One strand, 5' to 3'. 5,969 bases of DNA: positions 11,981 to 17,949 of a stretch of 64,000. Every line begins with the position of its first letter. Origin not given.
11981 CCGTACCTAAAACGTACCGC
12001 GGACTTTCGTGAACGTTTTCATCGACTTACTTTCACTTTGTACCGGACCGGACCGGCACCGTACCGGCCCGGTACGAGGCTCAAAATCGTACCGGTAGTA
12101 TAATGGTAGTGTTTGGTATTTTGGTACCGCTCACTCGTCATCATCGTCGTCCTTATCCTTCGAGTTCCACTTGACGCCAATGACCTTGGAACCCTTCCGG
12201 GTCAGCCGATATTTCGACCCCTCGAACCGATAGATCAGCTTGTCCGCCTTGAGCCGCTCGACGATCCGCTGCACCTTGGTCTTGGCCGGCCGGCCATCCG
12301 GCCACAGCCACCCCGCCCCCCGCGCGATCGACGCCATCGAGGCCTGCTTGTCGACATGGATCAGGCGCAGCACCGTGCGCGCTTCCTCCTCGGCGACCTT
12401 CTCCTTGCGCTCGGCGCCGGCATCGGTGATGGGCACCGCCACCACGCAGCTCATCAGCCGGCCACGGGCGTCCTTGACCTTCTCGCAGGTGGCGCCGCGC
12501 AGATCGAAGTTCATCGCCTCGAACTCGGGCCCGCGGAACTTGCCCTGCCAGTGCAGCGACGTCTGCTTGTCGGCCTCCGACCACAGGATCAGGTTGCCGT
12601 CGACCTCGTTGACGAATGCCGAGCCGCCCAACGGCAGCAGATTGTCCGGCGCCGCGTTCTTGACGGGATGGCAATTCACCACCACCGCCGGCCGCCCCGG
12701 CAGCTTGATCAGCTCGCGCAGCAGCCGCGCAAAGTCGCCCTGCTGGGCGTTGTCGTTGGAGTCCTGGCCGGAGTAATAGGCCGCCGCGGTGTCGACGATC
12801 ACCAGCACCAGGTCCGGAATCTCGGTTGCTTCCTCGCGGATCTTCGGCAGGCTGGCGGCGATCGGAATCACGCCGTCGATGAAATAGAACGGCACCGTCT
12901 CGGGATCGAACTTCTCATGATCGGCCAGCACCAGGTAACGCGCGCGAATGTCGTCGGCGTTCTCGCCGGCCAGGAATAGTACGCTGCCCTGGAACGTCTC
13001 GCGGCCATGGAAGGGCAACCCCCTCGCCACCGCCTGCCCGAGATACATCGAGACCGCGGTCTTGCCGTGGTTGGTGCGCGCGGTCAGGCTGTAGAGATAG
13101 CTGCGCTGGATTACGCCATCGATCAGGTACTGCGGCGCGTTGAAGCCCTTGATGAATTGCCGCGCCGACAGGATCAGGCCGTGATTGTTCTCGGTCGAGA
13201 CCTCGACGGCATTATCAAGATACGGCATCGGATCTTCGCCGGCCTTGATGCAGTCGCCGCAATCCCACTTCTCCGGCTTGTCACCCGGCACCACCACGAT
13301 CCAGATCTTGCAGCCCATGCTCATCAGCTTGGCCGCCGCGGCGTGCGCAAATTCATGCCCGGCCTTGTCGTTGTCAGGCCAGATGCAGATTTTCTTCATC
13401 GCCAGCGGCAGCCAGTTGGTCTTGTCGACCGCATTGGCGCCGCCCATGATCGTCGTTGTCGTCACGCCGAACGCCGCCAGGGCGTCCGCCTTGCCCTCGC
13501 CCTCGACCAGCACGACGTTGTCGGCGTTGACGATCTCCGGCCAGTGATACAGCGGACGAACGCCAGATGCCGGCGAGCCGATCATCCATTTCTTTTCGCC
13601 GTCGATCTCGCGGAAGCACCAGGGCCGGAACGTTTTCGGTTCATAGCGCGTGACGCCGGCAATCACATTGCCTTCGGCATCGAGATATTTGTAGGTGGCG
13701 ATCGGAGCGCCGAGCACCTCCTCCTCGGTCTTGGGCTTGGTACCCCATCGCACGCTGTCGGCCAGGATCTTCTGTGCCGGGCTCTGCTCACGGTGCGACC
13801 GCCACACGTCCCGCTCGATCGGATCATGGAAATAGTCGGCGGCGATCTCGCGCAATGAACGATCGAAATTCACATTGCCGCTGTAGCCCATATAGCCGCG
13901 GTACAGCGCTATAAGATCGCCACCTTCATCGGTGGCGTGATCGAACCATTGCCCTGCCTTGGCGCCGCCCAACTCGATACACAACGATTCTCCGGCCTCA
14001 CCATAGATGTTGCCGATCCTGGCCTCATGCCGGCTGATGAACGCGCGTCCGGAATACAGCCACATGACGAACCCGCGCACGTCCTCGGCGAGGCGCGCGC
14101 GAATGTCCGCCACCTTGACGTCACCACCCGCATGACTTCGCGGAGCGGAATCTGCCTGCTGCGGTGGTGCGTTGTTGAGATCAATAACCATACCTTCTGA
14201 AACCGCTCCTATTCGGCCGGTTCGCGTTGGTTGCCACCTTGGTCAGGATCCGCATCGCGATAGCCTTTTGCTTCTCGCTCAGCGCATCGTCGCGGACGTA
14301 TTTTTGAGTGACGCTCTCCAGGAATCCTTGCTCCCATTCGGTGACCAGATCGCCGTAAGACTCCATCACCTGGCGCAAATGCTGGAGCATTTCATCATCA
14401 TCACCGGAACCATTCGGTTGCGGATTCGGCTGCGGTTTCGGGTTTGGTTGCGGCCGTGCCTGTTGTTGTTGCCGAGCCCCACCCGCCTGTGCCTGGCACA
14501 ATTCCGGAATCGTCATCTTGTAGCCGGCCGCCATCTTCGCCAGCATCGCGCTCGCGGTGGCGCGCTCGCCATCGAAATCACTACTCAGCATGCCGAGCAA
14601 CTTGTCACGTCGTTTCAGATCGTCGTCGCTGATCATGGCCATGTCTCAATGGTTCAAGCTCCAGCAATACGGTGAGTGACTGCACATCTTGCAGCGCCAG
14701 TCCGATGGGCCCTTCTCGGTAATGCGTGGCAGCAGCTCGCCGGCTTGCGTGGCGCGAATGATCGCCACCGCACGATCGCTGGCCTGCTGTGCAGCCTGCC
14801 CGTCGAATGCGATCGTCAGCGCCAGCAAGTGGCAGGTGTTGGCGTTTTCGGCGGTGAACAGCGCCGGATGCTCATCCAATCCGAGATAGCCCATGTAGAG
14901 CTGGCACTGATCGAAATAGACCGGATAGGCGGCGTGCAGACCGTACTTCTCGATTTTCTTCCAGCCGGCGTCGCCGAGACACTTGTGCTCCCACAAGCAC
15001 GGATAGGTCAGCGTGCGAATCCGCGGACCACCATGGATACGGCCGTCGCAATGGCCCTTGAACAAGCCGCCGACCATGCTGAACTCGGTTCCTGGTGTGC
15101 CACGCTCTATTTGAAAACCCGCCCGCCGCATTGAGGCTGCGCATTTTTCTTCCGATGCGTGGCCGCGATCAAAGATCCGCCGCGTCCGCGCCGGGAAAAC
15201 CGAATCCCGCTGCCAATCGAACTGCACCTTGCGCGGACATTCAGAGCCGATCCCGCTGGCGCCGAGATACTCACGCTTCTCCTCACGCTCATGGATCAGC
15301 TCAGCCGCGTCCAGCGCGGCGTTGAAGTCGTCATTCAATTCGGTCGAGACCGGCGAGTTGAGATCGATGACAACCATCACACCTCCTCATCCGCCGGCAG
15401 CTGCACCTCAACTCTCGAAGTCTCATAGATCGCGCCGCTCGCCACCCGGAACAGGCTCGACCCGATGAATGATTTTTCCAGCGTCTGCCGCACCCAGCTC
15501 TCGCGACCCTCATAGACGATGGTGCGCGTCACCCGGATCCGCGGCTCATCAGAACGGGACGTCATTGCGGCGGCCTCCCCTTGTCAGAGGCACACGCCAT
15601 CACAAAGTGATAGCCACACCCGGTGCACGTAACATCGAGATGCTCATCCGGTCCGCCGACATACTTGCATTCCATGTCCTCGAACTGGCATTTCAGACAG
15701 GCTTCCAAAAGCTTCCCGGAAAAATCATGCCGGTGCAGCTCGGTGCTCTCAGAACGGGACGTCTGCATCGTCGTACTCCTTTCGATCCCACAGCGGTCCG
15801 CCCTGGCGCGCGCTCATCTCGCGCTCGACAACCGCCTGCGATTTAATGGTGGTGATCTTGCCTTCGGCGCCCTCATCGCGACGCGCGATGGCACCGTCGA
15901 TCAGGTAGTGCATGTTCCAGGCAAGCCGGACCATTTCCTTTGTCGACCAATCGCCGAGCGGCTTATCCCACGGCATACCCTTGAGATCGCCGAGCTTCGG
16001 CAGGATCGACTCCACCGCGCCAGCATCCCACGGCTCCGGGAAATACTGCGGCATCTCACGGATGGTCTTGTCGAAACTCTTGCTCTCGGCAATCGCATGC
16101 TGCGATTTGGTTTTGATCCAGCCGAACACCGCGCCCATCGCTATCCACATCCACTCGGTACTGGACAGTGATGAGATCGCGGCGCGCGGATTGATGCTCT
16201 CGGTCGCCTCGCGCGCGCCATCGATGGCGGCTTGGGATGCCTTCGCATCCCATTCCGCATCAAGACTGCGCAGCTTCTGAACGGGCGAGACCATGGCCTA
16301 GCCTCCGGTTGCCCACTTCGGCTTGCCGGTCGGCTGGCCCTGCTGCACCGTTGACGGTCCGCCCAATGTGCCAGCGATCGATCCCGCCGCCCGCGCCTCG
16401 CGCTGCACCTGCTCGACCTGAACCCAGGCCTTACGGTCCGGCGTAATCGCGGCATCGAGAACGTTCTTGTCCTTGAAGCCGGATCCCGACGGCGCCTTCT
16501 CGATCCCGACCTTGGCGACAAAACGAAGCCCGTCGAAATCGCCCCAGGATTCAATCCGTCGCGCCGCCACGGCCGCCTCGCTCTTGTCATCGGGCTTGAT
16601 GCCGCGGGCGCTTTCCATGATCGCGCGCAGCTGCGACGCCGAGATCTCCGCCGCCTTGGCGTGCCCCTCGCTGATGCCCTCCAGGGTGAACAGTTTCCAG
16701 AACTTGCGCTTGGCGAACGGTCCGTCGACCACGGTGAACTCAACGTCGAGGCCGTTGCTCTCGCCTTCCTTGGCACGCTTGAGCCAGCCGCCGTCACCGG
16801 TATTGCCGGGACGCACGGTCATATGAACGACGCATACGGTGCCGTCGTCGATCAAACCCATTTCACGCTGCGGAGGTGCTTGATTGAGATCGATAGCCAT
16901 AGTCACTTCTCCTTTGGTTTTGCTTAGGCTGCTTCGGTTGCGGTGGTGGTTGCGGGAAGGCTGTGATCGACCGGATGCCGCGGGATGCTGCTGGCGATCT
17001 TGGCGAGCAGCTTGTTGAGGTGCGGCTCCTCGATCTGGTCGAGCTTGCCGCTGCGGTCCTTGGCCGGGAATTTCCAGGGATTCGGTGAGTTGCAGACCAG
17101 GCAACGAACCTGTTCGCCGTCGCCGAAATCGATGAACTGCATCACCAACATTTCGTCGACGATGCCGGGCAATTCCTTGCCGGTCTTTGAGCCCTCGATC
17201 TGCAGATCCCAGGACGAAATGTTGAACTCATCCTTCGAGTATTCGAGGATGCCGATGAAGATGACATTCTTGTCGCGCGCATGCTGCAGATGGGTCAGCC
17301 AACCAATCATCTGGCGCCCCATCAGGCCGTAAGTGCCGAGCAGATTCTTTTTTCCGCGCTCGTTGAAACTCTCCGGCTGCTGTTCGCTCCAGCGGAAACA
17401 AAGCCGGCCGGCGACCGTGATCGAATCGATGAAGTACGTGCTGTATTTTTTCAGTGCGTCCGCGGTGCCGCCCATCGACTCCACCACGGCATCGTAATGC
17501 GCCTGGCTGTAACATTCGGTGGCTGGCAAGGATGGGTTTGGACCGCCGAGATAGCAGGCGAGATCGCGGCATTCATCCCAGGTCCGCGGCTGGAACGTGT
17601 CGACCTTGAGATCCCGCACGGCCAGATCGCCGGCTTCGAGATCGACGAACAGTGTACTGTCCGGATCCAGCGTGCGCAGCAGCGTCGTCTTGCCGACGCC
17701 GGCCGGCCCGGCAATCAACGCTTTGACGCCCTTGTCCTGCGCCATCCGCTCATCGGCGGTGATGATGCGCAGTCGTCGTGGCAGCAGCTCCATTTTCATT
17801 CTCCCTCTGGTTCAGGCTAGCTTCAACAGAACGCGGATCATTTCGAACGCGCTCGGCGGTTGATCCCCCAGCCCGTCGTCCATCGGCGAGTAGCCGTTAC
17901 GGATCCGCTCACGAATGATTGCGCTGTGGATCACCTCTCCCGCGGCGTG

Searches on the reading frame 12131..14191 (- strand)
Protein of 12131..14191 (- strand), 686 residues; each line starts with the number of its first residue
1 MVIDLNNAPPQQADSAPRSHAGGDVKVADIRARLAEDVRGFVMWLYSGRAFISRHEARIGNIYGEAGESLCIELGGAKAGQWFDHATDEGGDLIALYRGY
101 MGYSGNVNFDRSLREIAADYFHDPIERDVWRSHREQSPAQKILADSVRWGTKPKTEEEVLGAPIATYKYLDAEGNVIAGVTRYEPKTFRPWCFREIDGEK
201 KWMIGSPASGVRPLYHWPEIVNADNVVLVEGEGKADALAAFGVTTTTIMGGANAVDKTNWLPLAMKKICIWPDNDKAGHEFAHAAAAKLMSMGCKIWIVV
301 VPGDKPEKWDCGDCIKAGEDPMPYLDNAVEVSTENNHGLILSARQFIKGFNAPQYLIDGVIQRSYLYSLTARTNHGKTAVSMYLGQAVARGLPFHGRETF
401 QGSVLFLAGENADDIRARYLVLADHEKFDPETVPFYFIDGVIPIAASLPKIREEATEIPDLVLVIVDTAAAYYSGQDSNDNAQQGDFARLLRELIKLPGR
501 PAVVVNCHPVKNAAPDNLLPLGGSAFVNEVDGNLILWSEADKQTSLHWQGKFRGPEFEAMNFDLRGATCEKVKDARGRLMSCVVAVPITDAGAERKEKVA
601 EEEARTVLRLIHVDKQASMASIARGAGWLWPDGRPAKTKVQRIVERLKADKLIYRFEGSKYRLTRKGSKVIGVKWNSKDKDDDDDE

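Call 9: search_protein_families(library=pfam, proteins=[window:12131-14191:-])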
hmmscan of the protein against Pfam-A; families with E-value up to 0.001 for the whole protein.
window:12131-14191:- (686 aa): 3 families
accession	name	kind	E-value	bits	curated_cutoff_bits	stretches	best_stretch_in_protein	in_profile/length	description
PF13481.12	AAA_25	-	2.4e-21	76.7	27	1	344-513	13-194/195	AAA domain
PF13155.12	Toprim_2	-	2.1e-06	28.5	22.1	1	232-305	4-82/88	Toprim-like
PF13362.12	Toprim_3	-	1.9e-05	25.4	27.2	1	231-314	5-88/95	Toprim domain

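Call 50: search_dna_similar(query=window:12131-14191:-, collection=phages, mode=protein, max_rows=12)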
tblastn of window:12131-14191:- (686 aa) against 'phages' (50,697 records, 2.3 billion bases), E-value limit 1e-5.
Records with a match: 56; places in all: 58; records where one place covers at least 80% of the query: 0.
Best place of each record, by identity: <60% 56.
By first word of the organism name: Microbacterium 11; Ralstonia 9; Wolbachia 8; Pseudomonas 8; Gordonia 7; Acidithiobacillus 3; Rhizobium 2; Salmonella 2; Burkholderia 2; Microcystis 1; and 3 more.
By host as written in the record: Microbacterium foliorum NRRL B-24224 8; Gordonia terrae 3612 7; Ralstonia solanacearum 6; Microbacterium foliorum NRRL B-24224 SEA 3; Wolbachia endosymbiont wVitA of Nasonia vitripennis 2; Acidithiobacillus caldus 2; Pseudomonas aeruginosa 2; Salmonella enterica subsp. diarizonae 89/00 IIIb 2; and 22 more.
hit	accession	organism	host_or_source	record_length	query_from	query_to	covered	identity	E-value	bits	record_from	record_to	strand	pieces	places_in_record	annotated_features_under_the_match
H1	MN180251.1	Wolbachia phage WO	Wolbachia sp. wMel_KL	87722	27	537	74%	27.5%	4e-44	177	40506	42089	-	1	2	hypothetical protein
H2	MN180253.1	Wolbachia phage WO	Wolbachia sp. wMel_AMD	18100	26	541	75%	26.9%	4e-38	158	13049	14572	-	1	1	hypothetical protein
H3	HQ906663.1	Wolbachia endosymbiont wVitA of Nasonia vitripennis phage ...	Wolbachia endosymbiont wVitA of Nasonia ...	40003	29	562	78%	25.9%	7e-40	164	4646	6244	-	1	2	record has no annotation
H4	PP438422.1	Microcystis phage Mae-JY30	Microcystis aeruginosa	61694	19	535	75%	24.5%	3e-16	89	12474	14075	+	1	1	primase DnaG/twinkle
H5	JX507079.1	Acidithiobacillus phage AcaML1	Acidithiobacillus caldus ATCC 51756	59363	2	338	49%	36.8%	2e-38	159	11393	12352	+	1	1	putative DNA primase | hypothetical protein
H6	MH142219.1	Acidithiobacillus phage AcaML1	Acidithiobacillus caldus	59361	2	338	49%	36.8%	2e-38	159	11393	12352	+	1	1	record has no annotation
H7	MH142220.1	Acidithiobacillus phage AcaML1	Acidithiobacillus caldus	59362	2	338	49%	36.8%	2e-38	159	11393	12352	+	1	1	record has no annotation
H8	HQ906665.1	Wolbachia endosymbiont wVitB of Nasonia vitripennis phage ...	Wolbachia endosymbiont wVitB of Nasonia ...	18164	1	327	48%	33.5%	8e-36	151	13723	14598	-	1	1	RepA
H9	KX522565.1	Wolbachia phage WO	wVitA Wolbachia of Nasonia vitripennis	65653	1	327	48%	33.5%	8e-36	151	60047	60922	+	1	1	ATPase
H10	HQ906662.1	Wolbachia endosymbiont wVitA of Nasonia vitripennis phage ...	Wolbachia endosymbiont wVitA of Nasonia ...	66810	1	327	48%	33.5%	8e-36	151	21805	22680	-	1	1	RepA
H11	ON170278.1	Ralstonia phage YO164_3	Ralstonia solanacearum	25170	59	325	39%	39.2%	2e-35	150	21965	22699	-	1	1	record has no annotation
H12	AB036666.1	Wolbachia phage WO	-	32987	208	537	48%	29.6%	4e-31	136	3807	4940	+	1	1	gp5: similar to RepA of plasmid RSF1010 | gp6: hypothetical protein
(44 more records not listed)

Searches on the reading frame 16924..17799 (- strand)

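Call 9: search_protein_families(library=pfam, proteins=[window:16924-17799:-])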
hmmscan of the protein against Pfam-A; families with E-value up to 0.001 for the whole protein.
window:16924-17799:- (291 aa): 1 family
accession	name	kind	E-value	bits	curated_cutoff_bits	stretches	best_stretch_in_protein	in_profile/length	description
PF13479.12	AAA_24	-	1.1e-37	130.3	27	1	24-250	2-195/195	AAA domain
